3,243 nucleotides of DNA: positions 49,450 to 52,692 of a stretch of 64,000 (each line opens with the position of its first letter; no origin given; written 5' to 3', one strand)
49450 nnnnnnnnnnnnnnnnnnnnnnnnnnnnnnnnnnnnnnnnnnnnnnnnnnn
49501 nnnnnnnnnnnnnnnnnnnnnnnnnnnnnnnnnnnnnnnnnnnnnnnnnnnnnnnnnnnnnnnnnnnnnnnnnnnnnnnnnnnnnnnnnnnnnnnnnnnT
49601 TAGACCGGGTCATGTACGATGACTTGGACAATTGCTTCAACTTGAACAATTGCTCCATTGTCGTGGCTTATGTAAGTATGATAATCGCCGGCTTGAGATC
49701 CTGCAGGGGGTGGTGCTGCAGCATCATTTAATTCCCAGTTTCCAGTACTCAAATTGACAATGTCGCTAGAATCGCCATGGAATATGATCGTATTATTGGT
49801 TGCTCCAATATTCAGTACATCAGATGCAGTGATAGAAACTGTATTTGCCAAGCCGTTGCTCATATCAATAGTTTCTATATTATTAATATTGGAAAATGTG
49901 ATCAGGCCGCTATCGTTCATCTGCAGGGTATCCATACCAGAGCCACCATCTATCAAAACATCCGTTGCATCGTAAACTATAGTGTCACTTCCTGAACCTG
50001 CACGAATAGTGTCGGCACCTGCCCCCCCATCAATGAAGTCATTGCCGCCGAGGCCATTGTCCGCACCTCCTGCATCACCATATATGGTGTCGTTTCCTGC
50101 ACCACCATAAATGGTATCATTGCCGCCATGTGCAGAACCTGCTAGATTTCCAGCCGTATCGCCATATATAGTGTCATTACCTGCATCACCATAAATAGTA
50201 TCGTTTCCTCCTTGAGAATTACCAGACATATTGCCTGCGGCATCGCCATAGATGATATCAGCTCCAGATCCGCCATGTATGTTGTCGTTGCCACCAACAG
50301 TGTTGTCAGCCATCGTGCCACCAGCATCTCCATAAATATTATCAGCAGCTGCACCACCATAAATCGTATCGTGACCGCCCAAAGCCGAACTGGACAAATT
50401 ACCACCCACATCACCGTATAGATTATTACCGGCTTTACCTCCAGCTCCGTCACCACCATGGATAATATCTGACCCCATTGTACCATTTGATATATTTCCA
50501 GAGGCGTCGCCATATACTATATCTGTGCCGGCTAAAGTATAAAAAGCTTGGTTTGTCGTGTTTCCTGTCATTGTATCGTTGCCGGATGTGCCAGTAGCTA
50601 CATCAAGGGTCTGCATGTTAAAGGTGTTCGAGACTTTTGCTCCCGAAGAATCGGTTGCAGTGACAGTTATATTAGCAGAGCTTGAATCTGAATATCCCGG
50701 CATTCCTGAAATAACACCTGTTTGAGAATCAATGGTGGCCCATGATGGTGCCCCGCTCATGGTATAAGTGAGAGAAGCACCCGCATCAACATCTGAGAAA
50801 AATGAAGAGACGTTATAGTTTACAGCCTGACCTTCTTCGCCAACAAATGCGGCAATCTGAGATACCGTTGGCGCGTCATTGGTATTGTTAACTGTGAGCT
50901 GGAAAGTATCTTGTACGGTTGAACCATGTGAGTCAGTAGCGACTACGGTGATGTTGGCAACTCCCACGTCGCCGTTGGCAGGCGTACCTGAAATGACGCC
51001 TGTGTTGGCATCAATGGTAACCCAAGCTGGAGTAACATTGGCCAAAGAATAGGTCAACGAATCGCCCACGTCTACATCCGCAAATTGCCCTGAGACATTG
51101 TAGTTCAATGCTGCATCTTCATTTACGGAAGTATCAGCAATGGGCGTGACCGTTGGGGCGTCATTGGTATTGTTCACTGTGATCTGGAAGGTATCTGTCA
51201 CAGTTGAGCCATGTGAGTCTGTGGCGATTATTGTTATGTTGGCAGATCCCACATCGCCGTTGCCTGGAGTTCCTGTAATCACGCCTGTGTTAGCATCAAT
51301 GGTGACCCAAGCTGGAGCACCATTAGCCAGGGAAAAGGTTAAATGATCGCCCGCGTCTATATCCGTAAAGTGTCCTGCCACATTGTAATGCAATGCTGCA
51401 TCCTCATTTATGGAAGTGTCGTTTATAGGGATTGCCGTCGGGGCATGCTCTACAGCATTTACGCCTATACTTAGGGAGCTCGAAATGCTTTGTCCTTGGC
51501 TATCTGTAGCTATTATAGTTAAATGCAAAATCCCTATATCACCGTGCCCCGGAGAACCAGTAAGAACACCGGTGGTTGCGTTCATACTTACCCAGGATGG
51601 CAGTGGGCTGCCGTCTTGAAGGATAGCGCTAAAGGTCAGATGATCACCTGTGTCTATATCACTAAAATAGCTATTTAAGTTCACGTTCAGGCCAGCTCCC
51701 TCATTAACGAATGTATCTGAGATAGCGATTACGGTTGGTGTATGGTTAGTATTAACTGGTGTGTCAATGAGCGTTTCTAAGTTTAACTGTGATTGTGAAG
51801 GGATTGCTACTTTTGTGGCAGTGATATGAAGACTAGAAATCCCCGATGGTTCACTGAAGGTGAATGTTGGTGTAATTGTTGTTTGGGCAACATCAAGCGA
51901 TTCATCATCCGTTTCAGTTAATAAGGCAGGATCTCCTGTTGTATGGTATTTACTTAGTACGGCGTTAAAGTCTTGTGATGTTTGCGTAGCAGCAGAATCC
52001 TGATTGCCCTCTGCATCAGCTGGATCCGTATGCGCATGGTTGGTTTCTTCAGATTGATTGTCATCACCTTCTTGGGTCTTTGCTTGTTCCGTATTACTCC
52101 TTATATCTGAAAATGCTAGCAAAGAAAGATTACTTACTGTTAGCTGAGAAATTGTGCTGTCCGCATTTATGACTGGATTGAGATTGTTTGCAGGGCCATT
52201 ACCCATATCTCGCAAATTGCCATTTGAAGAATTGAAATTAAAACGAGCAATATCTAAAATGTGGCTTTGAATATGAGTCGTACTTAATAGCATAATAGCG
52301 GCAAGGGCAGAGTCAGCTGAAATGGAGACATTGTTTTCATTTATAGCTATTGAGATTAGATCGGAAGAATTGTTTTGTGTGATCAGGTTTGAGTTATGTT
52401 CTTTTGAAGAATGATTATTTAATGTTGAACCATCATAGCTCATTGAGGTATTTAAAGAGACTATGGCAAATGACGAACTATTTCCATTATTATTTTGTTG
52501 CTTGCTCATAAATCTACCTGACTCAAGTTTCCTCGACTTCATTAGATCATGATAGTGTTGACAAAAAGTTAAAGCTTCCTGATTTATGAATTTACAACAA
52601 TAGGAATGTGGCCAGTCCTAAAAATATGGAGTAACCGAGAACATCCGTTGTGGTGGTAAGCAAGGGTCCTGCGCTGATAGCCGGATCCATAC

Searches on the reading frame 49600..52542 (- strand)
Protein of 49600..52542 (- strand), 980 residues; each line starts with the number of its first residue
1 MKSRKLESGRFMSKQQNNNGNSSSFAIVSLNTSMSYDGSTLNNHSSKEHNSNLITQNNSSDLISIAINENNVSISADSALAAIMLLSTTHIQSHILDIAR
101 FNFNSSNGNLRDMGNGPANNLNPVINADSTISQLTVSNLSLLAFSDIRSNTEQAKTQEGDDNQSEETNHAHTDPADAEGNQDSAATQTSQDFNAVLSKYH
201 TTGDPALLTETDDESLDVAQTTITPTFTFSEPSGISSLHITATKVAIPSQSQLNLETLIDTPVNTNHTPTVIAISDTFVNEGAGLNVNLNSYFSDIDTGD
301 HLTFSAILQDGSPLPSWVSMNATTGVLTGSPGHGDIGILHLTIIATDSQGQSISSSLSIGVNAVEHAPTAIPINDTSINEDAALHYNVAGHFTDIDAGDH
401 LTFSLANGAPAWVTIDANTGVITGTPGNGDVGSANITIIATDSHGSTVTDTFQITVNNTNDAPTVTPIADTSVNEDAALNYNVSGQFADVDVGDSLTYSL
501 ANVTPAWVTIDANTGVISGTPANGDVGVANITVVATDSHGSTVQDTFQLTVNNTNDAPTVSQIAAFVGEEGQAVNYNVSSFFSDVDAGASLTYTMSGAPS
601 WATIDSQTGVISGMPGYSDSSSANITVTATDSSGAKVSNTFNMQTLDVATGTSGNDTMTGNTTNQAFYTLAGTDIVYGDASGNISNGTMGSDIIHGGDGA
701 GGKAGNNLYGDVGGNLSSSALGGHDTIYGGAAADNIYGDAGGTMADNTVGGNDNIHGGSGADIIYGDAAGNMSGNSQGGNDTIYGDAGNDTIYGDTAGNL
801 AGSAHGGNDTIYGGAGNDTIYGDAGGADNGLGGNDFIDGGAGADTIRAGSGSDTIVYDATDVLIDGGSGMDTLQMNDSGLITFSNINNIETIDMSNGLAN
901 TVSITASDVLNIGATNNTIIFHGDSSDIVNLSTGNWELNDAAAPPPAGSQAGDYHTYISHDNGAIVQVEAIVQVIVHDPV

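Call 51: search_protein_families(library=pfam, proteins=[window:49600-52542:-], max_evalue=0.001)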
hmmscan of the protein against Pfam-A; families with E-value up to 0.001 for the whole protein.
window:49600-52542:- (980 aa): 7 families
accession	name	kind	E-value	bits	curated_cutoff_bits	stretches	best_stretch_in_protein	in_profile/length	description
PF05345.18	He_PIG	-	6.7e-64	212.8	24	4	462-552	1-96/96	Putative Ig domain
PF00353.25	HemolysinCabind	-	2.7e-23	82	23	3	830-855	11-36/36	RTX calcium-binding nonapeptide repeat (4 copies)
PF18957.6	RibLong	-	7.8e-17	62.3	27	1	400-456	35-92/93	Long Rib domain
PF17963.7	Big_9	-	3.1e-14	54.1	23.6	2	366-455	2-89/89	Bacterial Ig domain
PF17803.7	Cadherin_4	-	1.7e-09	38.5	25.1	2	451-513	2-66/71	Bacterial cadherin-like domain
PF17892.7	Cadherin_5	-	1.9e-06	28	26.5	0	365-457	2-98/98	Cadherin-like domain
PF24908.1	Ig_SIBA-E_2nd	-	0.00022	21.8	27.8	0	467-550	6-87/117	Integrin beta-like protein A-E, second Ig-like domain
